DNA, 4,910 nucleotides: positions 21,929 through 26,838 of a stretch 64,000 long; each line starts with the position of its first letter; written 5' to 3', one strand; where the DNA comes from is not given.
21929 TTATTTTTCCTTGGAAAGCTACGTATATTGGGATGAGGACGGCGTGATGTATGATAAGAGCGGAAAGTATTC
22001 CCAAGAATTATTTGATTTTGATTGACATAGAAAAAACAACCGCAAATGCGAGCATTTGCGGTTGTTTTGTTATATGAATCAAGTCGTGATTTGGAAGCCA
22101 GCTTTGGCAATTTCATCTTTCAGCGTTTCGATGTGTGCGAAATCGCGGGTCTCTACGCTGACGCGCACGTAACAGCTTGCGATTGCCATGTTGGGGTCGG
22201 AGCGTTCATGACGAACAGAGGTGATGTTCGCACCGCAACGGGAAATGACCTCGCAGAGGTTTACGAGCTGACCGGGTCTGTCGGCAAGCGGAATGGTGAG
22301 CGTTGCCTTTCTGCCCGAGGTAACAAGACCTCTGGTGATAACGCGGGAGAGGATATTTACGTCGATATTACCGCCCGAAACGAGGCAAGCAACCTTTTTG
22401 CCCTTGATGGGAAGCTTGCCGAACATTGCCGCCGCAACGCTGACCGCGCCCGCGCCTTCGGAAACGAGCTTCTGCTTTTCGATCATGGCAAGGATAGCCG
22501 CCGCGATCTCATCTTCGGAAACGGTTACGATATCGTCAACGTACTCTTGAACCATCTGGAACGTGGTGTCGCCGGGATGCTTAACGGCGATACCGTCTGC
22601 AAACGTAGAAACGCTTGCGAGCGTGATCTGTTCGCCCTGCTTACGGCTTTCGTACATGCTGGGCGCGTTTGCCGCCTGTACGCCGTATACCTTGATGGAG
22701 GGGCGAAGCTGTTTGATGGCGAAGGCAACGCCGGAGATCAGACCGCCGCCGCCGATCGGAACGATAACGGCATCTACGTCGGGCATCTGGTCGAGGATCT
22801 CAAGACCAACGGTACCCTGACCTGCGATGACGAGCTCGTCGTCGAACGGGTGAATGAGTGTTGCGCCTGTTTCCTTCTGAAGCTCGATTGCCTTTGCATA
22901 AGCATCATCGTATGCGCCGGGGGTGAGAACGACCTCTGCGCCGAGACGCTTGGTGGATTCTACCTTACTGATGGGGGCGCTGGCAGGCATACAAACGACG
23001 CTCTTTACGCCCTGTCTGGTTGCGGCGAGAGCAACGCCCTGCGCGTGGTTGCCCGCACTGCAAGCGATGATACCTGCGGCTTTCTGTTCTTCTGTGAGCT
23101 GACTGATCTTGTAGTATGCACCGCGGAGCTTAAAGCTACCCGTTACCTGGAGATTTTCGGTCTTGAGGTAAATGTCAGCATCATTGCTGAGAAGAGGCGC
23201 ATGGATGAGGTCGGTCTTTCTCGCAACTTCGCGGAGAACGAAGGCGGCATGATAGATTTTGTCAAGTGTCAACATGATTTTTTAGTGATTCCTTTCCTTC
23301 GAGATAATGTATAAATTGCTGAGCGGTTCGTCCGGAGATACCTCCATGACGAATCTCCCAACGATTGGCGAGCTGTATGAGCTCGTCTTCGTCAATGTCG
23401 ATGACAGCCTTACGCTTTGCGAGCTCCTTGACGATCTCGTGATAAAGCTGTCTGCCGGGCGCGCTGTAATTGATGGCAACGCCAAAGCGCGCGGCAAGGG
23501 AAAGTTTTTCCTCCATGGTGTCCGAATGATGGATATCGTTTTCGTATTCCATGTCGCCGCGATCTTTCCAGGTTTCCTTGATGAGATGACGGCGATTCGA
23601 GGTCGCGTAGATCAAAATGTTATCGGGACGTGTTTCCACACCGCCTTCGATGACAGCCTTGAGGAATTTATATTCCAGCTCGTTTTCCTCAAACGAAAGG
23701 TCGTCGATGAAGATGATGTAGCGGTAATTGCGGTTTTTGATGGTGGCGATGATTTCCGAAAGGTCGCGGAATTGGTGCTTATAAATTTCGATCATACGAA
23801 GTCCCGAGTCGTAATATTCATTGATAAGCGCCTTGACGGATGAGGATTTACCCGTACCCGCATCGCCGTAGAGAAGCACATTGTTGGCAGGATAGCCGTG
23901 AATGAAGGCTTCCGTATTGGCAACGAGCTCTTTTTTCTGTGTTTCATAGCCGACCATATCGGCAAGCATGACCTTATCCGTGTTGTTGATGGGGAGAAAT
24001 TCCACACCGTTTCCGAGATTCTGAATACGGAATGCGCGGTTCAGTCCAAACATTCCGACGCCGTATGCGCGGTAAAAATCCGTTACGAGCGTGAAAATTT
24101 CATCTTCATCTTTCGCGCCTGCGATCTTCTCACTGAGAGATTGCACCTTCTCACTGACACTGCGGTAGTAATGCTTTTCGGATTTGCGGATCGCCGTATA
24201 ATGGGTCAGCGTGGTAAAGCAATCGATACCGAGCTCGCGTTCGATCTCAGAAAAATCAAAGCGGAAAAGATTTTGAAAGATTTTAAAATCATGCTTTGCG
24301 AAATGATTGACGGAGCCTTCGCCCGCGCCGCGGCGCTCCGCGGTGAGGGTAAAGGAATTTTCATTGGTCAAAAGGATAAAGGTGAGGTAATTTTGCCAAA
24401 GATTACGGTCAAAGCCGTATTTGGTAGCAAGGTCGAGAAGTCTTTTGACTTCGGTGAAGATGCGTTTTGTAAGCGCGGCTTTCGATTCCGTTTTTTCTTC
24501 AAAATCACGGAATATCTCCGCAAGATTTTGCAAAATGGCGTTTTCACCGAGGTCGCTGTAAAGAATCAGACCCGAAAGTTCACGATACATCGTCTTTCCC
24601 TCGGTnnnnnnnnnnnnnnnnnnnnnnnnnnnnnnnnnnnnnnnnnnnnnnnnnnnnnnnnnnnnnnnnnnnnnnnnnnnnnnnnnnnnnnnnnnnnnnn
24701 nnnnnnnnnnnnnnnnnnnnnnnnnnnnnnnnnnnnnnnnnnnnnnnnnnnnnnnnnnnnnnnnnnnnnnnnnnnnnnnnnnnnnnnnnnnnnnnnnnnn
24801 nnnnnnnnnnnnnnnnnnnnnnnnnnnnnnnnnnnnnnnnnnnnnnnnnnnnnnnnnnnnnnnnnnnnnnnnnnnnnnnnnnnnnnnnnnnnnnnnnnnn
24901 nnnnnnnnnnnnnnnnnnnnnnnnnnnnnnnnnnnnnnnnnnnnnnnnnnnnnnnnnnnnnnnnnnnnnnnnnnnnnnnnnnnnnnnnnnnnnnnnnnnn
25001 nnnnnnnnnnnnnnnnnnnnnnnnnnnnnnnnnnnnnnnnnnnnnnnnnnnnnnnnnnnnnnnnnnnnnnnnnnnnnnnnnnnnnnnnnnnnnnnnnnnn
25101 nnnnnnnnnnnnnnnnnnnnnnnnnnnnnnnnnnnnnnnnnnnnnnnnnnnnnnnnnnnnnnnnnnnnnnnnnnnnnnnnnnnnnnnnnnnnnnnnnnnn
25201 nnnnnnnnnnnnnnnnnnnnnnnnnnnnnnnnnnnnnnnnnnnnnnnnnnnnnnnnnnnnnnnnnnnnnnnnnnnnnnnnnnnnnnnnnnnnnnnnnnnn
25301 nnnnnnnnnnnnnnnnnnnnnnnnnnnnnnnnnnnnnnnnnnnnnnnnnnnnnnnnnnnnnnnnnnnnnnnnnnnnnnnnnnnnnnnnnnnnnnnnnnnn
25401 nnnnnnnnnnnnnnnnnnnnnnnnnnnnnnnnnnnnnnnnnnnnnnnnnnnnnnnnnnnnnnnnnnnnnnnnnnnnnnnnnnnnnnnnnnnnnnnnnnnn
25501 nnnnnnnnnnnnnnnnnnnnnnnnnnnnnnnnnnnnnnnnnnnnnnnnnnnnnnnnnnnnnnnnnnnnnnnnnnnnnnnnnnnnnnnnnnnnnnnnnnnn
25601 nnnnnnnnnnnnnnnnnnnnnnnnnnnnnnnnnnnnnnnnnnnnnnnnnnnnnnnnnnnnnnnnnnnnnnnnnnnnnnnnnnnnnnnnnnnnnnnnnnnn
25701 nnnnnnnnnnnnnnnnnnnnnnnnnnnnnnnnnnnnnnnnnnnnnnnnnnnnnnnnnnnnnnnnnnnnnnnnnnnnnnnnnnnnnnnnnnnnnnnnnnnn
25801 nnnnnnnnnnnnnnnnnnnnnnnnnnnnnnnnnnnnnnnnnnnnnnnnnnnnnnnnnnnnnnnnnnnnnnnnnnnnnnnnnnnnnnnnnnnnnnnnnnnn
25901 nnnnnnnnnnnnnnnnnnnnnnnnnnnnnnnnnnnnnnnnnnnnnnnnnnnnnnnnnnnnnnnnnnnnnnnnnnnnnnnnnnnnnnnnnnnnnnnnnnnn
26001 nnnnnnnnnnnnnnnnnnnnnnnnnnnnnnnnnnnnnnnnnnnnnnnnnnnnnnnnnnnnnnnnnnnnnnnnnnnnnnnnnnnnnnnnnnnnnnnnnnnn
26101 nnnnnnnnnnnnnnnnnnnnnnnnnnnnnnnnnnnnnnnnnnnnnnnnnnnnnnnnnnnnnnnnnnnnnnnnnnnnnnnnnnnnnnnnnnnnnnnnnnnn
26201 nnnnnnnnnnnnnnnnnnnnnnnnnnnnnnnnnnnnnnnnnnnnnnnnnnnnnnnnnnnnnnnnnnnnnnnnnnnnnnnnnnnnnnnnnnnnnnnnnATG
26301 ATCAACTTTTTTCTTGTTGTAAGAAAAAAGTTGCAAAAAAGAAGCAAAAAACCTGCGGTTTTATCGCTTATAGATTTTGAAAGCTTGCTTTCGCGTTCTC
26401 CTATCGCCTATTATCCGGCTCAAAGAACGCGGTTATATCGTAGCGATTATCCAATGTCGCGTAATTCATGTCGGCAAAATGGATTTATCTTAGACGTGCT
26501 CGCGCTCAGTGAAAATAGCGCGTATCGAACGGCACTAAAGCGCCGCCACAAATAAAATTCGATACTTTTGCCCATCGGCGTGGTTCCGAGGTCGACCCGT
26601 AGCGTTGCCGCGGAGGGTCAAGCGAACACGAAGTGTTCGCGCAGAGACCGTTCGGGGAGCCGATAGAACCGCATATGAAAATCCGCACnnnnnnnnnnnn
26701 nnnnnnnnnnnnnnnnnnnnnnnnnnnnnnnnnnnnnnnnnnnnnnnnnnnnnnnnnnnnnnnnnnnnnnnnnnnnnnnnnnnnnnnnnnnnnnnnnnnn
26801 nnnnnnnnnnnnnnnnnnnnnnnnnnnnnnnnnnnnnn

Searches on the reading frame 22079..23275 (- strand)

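Call 8: search_protein_families(library=pfam, proteins=[window:22079-23275:-])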
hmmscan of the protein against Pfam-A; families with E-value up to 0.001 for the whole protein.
window:22079-23275:- (398 aa): 2 families
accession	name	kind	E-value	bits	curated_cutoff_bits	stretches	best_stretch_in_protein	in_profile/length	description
PF00291.31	PALP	-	1.9e-88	297.1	35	1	18-301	5-295/295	Pyridoxal-phosphate dependent enzyme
PF13291.12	ACT_4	-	2e-05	25.6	27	1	323-390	6-70/80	ACT domain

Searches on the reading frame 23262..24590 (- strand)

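Call 8: search_protein_families(library=pfam, proteins=[window:23262-24590:-])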
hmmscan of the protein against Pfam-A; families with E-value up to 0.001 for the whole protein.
window:23262-24590:- (442 aa): 6 families
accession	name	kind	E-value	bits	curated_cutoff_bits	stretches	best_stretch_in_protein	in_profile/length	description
PF05673.19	DUF815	-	3.3e-93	311.9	23.8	1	185-433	4-248/249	Protein of unknown function (DUF815)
PF00004.35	AAA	-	1.2e-08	35.9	21.2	1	238-348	1-126/131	ATPase family associated with various cellular activities (AAA)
PF20720.3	nSTAND3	-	1.2e-06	28.7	27.2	1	236-306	18-81/155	Novel STAND NTPase 3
PF13191.12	AAA_16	-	1.3e-06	29.4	32.6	1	216-283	6-72/167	AAA ATPase domain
PF25199.1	nSTAND_NTPase5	-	0.00018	21.8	34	1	221-300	27-107/145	Novel STAND NTPase 5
PF13401.12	AAA_22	-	0.00036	21.3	27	0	235-284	5-54/130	AAA domain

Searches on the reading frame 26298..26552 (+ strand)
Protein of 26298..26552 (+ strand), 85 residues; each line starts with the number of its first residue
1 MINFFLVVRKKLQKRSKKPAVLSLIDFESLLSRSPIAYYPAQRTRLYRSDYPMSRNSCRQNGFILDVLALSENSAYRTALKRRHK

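Call 76: find_homologous_proteins(query=window:26298-26552:+, max_evalue=0.001)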
Query window:26298-26552:+ (85 aa): 6 proteins with E <= 0.001 among 6 candidates.
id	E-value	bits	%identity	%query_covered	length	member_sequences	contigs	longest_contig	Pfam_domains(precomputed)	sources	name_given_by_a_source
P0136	1.0e-22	98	69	98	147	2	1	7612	-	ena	-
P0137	6.9e-15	73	85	54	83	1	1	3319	-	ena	-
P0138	4.2e-14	70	65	76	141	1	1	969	-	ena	-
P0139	3.0e-12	65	82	52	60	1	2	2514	-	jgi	jgi:hypothetical protein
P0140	5.6e-8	51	74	45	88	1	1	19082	-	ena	-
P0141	6.9e-6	44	77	41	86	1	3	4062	-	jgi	jgi:hypothetical protein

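Call 82: list_cluster_members(proteins=[P0136, P0137, P0138, P0139, P0140, P0141])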
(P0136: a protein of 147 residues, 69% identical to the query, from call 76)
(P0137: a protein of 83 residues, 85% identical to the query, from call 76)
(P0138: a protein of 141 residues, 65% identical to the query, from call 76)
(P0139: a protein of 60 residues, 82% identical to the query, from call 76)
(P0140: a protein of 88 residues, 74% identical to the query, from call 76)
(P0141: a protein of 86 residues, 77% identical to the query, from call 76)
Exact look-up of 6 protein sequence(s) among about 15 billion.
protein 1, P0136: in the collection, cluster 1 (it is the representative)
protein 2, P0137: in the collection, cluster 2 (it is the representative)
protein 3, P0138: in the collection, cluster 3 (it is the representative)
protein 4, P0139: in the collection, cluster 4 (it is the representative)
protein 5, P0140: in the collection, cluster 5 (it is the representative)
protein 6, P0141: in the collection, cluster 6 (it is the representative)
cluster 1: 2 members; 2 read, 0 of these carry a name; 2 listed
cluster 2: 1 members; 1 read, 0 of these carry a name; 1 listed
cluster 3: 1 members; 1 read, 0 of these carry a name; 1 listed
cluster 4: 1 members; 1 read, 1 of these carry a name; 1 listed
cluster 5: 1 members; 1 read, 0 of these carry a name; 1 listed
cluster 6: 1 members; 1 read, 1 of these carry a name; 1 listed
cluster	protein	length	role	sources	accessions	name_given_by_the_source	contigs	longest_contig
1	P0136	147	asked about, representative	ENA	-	-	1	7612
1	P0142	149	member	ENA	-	-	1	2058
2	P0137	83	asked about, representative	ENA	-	-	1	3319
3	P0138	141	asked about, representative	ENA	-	-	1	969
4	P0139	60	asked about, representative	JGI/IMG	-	hypothetical protein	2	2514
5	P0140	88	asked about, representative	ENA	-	-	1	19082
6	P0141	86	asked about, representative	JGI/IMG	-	hypothetical protein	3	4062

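Call 88: search_protein_representatives(protein=window:26298-26552:+)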
Query: 85 residues. Proteins with E-value up to 0.001 (for the whole library): 11; up to 1e-10: 6; up to 1e-30: 1. The best 11 are listed.
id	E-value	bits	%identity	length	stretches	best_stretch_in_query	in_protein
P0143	1.1e-31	124.6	81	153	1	2-84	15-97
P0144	2.0e-25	104.7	74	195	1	2-79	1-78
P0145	3.8e-22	94.3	83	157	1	2-60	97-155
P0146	3.0e-18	81.9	61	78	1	9-85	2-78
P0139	9.6e-13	64.5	82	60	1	2-45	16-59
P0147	2.6e-12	63.1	75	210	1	37-84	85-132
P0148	9.5e-09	51.8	23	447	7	32-78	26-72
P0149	1.5e-08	51.1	83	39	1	3-37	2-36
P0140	1.8e-08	50.9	70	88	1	2-46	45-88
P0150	1.4e-04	38.5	68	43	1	13-46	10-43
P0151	1.9e-04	38.1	35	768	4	46-82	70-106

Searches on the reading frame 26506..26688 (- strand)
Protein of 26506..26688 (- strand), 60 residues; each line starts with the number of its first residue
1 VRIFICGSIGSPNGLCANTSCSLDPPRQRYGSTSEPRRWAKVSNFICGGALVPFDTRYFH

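Call 70: search_protein_families(library=pfam, proteins=[window:26506-26688:-], max_evalue=1)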
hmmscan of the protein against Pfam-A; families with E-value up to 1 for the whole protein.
window:26506-26688:- (60 aa): 0 families

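Call 78: find_homologous_proteins(query=window:26509-26688:-, max_evalue=0.01)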
Query window:26509-26688:-: no candidate shares three 5-residue words with the query. No homologue found.
